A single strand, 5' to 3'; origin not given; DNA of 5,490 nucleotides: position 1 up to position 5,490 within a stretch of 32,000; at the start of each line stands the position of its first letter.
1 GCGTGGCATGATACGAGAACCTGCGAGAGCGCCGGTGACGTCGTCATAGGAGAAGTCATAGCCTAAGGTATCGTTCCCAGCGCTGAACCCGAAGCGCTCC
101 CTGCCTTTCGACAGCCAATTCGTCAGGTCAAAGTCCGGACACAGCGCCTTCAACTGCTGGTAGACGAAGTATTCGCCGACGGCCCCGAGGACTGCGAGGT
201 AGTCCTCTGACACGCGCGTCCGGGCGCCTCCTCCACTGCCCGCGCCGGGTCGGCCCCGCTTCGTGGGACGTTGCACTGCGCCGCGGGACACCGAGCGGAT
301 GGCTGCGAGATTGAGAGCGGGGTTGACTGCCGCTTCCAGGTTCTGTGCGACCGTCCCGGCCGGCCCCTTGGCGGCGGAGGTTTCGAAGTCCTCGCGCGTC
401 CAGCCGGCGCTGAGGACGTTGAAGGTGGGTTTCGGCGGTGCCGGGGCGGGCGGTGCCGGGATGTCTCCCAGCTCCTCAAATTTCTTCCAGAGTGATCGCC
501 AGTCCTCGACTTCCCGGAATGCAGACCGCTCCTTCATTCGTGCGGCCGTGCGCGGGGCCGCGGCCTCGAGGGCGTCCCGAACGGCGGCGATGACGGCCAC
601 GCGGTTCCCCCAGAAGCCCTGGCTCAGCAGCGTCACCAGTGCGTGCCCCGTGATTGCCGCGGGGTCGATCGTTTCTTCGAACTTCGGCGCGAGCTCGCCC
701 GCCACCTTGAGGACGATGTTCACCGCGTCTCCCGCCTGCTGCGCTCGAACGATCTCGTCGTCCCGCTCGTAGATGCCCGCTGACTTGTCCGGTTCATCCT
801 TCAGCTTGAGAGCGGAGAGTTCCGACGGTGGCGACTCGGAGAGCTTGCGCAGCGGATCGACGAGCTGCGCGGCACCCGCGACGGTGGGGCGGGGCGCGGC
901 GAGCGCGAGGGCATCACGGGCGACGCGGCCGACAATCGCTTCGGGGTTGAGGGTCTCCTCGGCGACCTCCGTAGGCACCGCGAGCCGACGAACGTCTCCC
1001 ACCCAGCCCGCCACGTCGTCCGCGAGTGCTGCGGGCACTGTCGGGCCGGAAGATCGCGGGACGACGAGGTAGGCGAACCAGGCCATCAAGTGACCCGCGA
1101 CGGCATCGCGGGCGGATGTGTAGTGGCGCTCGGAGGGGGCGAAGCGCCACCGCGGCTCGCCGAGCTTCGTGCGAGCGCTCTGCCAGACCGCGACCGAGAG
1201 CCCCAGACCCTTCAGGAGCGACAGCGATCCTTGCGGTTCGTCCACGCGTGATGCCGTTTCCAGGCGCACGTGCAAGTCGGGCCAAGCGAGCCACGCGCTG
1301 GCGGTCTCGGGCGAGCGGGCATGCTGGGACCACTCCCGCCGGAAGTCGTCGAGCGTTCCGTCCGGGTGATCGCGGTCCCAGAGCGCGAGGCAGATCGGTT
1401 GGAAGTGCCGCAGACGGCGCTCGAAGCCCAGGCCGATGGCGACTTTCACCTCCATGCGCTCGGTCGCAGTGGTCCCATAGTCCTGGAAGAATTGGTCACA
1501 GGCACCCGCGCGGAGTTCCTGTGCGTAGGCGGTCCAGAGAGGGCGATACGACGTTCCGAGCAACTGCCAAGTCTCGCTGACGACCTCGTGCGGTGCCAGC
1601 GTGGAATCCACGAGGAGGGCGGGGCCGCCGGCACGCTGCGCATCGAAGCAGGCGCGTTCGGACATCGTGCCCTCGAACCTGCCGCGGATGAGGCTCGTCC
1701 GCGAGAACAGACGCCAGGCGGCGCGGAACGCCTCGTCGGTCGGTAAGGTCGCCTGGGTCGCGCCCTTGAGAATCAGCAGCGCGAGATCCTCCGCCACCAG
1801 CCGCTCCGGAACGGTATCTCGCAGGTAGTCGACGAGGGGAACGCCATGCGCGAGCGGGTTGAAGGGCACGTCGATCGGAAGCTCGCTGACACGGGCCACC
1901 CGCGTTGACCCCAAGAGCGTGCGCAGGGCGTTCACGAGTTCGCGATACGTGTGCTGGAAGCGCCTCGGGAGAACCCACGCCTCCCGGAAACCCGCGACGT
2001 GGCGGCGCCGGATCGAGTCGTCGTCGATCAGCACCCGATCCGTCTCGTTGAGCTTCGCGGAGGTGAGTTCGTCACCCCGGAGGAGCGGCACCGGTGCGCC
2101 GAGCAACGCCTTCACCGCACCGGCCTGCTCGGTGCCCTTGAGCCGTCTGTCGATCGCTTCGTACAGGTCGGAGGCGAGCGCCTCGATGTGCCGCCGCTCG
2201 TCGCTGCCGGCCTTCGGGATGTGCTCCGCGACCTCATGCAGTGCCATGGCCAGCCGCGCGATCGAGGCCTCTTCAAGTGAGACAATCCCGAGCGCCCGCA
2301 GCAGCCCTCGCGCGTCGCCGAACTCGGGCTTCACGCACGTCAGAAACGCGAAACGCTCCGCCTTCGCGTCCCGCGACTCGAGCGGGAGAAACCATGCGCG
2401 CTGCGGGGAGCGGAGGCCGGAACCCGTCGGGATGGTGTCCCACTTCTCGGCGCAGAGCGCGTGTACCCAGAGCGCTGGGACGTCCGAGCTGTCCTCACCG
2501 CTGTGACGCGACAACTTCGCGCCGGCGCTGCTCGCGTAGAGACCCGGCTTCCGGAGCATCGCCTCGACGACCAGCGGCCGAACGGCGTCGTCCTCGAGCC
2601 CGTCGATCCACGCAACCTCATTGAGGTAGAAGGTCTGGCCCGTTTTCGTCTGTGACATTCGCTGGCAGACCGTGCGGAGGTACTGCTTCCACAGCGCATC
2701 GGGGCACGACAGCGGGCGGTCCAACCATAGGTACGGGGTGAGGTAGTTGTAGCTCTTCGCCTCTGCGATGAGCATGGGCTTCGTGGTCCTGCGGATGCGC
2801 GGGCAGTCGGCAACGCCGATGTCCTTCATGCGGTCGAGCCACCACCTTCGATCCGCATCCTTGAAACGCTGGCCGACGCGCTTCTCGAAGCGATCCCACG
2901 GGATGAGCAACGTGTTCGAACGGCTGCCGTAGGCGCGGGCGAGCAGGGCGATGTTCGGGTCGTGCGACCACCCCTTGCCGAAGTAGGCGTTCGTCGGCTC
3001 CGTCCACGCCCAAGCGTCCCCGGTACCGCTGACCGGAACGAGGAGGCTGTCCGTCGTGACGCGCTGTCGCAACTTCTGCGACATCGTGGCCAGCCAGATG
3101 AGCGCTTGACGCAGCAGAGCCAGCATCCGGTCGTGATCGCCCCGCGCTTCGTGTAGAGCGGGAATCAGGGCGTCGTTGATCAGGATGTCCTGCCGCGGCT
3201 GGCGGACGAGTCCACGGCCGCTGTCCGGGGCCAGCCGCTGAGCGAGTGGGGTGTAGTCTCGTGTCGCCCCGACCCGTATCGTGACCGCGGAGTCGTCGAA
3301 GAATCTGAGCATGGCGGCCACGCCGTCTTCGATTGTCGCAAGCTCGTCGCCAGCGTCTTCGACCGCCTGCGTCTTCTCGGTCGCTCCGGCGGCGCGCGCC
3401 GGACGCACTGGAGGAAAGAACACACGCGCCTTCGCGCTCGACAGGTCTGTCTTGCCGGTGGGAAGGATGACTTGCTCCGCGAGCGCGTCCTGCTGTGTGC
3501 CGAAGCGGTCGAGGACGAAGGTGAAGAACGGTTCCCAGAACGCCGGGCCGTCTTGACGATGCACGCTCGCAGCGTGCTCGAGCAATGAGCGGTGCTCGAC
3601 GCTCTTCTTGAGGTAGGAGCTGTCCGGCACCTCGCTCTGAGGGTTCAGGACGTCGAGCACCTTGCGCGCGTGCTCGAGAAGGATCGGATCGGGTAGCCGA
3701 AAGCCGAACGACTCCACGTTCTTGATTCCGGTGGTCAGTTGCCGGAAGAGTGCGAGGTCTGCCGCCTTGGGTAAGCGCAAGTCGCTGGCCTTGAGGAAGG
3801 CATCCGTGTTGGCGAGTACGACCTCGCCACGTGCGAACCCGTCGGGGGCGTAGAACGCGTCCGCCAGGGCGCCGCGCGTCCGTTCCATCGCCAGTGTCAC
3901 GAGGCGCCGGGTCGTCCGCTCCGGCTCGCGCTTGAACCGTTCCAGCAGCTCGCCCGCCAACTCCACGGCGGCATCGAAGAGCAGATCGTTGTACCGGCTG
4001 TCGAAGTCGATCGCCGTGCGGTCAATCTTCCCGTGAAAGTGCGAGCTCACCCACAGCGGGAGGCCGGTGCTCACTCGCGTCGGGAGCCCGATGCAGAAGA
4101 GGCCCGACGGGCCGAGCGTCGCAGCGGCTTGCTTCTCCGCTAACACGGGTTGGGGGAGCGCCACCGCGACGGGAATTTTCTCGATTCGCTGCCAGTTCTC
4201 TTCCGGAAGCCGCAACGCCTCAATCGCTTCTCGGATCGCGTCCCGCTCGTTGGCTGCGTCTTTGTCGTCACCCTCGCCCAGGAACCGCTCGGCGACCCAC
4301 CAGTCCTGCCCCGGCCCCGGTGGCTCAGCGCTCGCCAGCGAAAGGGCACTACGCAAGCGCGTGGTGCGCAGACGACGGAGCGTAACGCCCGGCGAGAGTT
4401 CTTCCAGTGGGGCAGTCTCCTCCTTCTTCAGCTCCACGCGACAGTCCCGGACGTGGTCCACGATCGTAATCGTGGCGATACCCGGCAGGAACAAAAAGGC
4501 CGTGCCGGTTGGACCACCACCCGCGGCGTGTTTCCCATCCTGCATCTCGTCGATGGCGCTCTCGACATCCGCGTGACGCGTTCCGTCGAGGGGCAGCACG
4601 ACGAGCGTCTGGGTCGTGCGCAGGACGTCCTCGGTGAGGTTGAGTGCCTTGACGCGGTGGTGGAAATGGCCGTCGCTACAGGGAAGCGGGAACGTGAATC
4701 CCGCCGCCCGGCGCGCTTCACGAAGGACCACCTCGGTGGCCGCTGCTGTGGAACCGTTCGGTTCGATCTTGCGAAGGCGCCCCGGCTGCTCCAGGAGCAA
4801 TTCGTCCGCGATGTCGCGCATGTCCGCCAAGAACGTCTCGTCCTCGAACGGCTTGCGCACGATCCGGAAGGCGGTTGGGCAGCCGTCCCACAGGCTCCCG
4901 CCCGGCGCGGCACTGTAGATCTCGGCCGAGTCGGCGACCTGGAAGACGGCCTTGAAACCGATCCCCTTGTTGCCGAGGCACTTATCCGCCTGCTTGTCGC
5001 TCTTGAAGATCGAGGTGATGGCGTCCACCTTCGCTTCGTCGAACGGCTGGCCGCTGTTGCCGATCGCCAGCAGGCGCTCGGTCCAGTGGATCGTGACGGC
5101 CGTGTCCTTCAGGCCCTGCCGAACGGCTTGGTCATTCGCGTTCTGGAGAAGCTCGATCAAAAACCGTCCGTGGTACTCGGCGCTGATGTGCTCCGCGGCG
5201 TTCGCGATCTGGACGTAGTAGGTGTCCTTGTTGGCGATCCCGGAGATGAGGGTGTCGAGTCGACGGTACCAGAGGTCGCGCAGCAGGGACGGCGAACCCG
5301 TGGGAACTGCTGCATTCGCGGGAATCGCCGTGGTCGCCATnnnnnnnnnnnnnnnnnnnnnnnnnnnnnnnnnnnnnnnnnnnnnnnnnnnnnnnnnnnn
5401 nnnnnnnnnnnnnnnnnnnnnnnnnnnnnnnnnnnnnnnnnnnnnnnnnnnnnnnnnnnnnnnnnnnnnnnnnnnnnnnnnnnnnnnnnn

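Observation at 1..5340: Giant GHKL-ATPase / DUF3883 protein missing from the ORF track, next to a mobile island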

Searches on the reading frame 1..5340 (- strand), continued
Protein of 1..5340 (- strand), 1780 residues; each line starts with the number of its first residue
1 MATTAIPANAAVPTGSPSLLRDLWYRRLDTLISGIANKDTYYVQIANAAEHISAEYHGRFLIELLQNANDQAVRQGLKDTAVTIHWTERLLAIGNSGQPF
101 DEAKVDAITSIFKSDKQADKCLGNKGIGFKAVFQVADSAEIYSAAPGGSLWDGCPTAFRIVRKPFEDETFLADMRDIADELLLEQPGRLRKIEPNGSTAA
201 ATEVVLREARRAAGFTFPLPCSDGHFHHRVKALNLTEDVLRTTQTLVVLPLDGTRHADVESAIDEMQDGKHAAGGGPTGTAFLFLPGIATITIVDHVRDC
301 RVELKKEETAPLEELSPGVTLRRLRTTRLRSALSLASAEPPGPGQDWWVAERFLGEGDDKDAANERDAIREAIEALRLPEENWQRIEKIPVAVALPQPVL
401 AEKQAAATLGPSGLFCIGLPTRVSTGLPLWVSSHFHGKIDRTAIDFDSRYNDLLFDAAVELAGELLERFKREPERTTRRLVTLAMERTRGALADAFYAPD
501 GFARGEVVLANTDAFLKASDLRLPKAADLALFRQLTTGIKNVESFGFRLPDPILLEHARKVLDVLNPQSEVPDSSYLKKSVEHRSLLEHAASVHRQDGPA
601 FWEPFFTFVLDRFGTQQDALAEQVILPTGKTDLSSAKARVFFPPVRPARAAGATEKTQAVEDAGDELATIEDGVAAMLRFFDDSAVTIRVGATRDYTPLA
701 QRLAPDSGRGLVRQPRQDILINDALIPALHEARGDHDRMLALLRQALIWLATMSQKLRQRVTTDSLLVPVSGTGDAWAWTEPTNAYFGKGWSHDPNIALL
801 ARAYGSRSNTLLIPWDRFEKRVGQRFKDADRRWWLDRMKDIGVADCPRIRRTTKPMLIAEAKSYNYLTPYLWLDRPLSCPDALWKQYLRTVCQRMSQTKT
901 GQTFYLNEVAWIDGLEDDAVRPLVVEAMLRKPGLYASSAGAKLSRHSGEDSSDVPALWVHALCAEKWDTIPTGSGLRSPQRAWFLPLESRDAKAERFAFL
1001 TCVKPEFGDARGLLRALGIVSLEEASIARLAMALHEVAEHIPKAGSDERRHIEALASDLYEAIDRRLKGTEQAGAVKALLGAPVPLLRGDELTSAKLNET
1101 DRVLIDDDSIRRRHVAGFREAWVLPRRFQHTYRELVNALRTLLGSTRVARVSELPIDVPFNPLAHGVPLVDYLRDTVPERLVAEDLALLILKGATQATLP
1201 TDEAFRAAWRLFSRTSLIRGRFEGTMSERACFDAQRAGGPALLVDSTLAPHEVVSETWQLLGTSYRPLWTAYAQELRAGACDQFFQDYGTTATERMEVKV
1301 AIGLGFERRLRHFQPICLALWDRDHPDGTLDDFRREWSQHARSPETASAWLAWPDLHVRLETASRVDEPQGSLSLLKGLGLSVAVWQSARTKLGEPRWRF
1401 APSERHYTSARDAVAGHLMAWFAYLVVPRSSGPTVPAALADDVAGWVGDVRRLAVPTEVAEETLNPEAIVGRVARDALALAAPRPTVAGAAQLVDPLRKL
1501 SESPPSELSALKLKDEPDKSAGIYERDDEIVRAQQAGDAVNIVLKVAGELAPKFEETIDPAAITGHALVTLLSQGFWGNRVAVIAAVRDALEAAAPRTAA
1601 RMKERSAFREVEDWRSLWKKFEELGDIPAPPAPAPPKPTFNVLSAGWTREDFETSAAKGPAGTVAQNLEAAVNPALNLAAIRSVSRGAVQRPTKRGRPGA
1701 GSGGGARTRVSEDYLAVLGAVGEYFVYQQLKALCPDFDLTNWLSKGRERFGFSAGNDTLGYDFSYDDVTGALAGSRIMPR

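Call 88: search_protein_families(library=pfam, proteins=[L007:2757-6674:+, L007:6678-9971:+, L008:3630-6674:+, L050:17335-20313:-, L050:14481-17312:-, L019:2546-5692:+, L022:11866-15042:+], max_evalue=0.001)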
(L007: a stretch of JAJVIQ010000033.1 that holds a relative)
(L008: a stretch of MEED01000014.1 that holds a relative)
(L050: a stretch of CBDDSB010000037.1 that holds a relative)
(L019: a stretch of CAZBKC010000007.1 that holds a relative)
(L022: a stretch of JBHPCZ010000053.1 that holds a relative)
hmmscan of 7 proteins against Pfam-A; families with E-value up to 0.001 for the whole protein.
L007:2757-6674:+ (1306 aa): 3 families
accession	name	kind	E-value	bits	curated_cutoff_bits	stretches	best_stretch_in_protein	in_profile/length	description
PF06634.17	DUF1156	-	1.2e-17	64.2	24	1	242-293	1-53/73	Protein of unknown function (DUF1156)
PF01555.25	N6_N4_Mtase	-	0.00049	20.5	26.7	0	873-984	2-64/221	DNA methylase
PF01170.24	UPF0020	-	0.00056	20.1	22.3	0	362-390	32-60/197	RMKL-like, methyltransferase domain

L007:6678-9971:+ (1098 aa): 0 families

L008:3630-6674:+ (1015 aa): 2 families
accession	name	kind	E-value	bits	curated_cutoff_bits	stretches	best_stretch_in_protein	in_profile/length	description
PF06634.17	DUF1156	-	1.4e-18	67.2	24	1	32-92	2-71/73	Protein of unknown function (DUF1156)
PF01170.24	UPF0020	-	5.9e-05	23.3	22.3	0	231-263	31-63/197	RMKL-like, methyltransferase domain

L050:17335-20313:- (993 aa): 1 family
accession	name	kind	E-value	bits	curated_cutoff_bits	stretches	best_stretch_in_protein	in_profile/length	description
PF06634.17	DUF1156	-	1.7e-10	41.3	24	1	14-79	2-68/73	Protein of unknown function (DUF1156)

L050:14481-17312:- (944 aa): 1 family
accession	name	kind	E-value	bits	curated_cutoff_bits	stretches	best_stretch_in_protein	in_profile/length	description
PF04465.17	DUF499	-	4.5e-20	71.5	23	2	158-388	46-267/1024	Protein of unknown function (DUF499)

L019:2546-5692:+ (1049 aa): 6 families
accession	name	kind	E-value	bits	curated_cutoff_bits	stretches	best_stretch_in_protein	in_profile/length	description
PF00580.27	UvrD-helicase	-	3e-43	148.9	23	1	8-376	17-265/271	UvrD/REP helicase N-terminal domain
PF13361.12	UvrD_C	-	5.9e-17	62.6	25.6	1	627-786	236-346/350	UvrD-like helicase C-terminal domain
PF13245.12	AAA_19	-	1.7e-13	51.4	25.1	1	5-367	12-134/134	AAA domain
PF12705.13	PDDEXK_1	-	2.1e-08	34.9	22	1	894-1025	36-174/247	PD-(D/E)XK nuclease superfamily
PF13538.12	UvrD_C_2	-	2.2e-07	31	27.4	0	683-701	4-22/52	UvrD-like helicase C-terminal domain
PF01443.25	Viral_helicase1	-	7.1e-05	23.2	21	0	9-61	3-52/228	Viral superfamily 1 RNA helicase core domain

L022:11866-15042:+ (1059 aa): 6 families
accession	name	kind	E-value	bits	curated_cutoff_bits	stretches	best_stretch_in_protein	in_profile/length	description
PF00580.27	UvrD-helicase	-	9.5e-50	170.2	23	1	15-388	13-266/271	UvrD/REP helicase N-terminal domain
PF13361.12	UvrD_C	-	8.6e-22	78.5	25.6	1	403-799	4-345/350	UvrD-like helicase C-terminal domain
PF13245.12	AAA_19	-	3.8e-15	56.7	25.1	1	13-378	9-134/134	AAA domain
PF13604.12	AAA_30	-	4.6e-08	33.5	27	0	316-372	81-127/191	AAA domain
PF13538.12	UvrD_C_2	-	6.3e-07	29.6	27.4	0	780-799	32-51/52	UvrD-like helicase C-terminal domain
PF12705.13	PDDEXK_1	-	3.6e-05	24.3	22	1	953-1037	92-173/247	PD-(D/E)XK nuclease superfamily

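Call 93: search_solved_structures(query=L008:11-3094:+, max_evalue=0.01)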
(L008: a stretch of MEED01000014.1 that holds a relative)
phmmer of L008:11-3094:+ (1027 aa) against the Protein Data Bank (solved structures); distinct sequences matched with E-value up to 0.01: 0.

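Call 98: search_dna_similar(query=P0001, collection=phages, mode=protein, max_rows=10)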
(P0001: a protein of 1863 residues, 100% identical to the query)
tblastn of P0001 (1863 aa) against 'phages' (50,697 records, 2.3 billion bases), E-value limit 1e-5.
Records with a match: 1; places in all: 1; records where one place covers at least 80% of the query: 0.
Best place of each record, by identity: <60% 1.
By first word of the organism name: Bacteriophage 1.
By host as written in the record: - 1.
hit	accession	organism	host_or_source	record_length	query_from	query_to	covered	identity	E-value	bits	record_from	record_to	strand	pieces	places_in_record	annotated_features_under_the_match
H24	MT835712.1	Bacteriophage sp.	human fecal samples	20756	16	144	7%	31.6%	6e-6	58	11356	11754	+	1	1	record has no annotation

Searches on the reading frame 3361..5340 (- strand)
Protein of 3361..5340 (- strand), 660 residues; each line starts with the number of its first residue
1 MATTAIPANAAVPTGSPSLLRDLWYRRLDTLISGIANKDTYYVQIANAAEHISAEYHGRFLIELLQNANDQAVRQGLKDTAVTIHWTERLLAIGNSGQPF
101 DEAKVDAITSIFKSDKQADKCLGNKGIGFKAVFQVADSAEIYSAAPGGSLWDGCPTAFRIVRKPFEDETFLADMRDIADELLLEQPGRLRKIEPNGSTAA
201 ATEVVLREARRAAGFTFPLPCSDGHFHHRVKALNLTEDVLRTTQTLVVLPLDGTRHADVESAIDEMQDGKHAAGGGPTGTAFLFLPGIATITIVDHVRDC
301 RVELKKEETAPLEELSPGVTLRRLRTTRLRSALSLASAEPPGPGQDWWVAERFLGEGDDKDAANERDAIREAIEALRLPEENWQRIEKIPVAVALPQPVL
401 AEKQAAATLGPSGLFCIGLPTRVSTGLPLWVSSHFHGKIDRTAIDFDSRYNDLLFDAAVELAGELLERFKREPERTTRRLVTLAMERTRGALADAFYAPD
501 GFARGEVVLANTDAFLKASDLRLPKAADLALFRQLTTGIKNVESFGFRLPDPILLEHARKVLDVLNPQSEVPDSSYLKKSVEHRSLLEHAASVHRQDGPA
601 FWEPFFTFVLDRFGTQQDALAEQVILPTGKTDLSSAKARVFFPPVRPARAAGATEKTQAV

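Call 65: predict_structure(alignment_id=A4)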
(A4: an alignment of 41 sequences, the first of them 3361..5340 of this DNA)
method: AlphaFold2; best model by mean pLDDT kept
length: 660 residues; sequences in the alignment: 41
mean_pLDDT: 84.3   pTM: 0.81
mean pLDDT of the five models: 84.3, 83.8, 83.2, 82.2, 81.4
residues with pLDDT >= 90: 344; 70-90: 194; 50-70: 95; < 50: 27
segments of 3 or more residues with pLDDT < 50: 1-15, 271-274, 655-660
pLDDT, mean of each block of 10 residues (from residue 1): 33 55 93 91 84 70 87 87 94 90 85 67 62 87 93 94 93 96 91 74 94 91 95 95 95 78 79 60 90 93 93 94 92 73 85 92 92 78 77 86 66 87 92 76 78 95 97 93 96 97 97 94 93 90 91 92 95 88 84 89 92 86 77 63 52 47
secondary structure, 60 per line:
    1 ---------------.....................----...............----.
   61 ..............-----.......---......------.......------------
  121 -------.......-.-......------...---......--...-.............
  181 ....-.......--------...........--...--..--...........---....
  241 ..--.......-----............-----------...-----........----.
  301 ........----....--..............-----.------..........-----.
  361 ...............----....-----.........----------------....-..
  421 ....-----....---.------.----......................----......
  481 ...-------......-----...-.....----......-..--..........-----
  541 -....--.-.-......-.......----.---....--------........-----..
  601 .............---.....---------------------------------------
elements in order: H16-36 H41-55 H60-74 E80-86 E90-95 H102-108 H128-134 E138-143 E156-161 H168-184 H186-192 H201-211 H223-233 H237-242 E245-251 H257-268 E288-295 E300-308 E313-316 E319-332 E345-354 H360-375 H380-383 E389-397 E414-417 E419-424 E430-433 H449-470 H475-483 H491-496 E506-510 E515-517 H526-535 H542-545 H552-557 H559-565 H574-577 H586-593 H599-613 H617-621

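Call 68: fold_search(model_id=the predicted structure, library=pdb)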
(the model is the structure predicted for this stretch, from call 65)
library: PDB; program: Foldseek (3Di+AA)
matches with E <= 10: 577; with E <= 0.001: 97
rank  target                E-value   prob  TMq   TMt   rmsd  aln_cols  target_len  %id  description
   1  8h77_A                5.4e-09  1.00  0.30  0.31  15.3       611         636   12  Hsp90-AhR-p23-XAP2 complex (released 2023-01-04)
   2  8eob_B                8.2e-09  1.00  0.32  0.33  16.2       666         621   12  Cryo-EM structure of human HSP90B in the closed state (released 2023-01-25)
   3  8eob_A                2.1e-08  1.00  0.33  0.35  13.2       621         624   12  Cryo-EM structure of human HSP90B in the closed state (released 2023-01-25)
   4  8gft_A                8.1e-08  1.00  0.30  0.31  18.0       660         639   12  Hsp90 provides platform for CRaf dephosphorylation by PP5 (released 2023-05-03)
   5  9a6t_B                8.1e-08  1.00  0.29  0.31  17.8       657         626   12  Integrative model of DNAK-HTPG by crosslinking MS and deep learning (released 2024-09-18)
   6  8eoa_A                1.2e-07  1.00  0.32  0.33  17.2       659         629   12  Cryo-EM structure of human HSP90B-AIPL1 complex (released 2023-01-25)
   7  7zub_A                1.5e-07  1.00  0.32  0.33  13.5       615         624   13  Cryo-EM structure of the indirubin-bound Hsp90-XAP2-AHR complex (released 2022-11-23)
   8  9kmr_A                1.8e-07  1.00  0.31  0.32  14.2       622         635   12  Human Hsp90-PINK1 complex (released 2025-10-15)
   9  5hph_A                2.7e-07  1.00  0.28  0.37  17.9       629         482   12  Structure of TRAP1 fragment (released 2016-08-10)
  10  8u1l_A                3.1e-07  1.00  0.30  0.31  18.8       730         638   10  Cryo-EM structure of the RAF1-HSP90-CDC37 complex in the closed state (released 2024-03-13)
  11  8gae_A                3.8e-07  1.00  0.31  0.32  15.3       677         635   12  Hsp90 provides platform for CRaf dephosphorylation by PP5 (released 2023-04-26)
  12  7zub_B                3.8e-07  1.00  0.29  0.30  16.7       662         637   13  Cryo-EM structure of the indirubin-bound Hsp90-XAP2-AHR complex (released 2022-11-23)
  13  6xlc_A                4.9e-07  1.00  0.31  0.33  13.0       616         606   11  Full-length Hsc82 bound to AMPPNP (released 2021-06-30)
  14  8h77_B                4.9e-07  1.00  0.29  0.30  16.8       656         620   12  Hsp90-AhR-p23-XAP2 complex (released 2023-01-04)
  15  7krj_A                5.5e-07  1.00  0.29  0.30  17.7       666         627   11  The GR-Maturation Complex: Glucocorticoid Receptor in complex with Hsp90 and co-chaperone p23 (released 2022-01-12)
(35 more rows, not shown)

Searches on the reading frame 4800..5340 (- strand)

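Call 7: search_protein_families(library=pfam, proteins=[window:4800-5340:-], max_evalue=10)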
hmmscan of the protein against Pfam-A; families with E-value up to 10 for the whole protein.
window:4800-5340:- (180 aa): 3 families
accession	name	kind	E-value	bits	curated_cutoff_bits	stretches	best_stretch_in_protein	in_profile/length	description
PF25794.1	SACS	-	2e-06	28.2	32.8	1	85-144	62-121/247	Sacsin domain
PF02518.31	HATPase_c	-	0.026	15.4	26.4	1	59-137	4-85/111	Histidine kinase-, DNA gyrase B-, and HSP90-like ATPase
PF13589.12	HATPase_c_3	-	0.1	13.1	25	1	62-145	8-94/137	Histidine kinase-, DNA gyrase B-, and HSP90-like ATPase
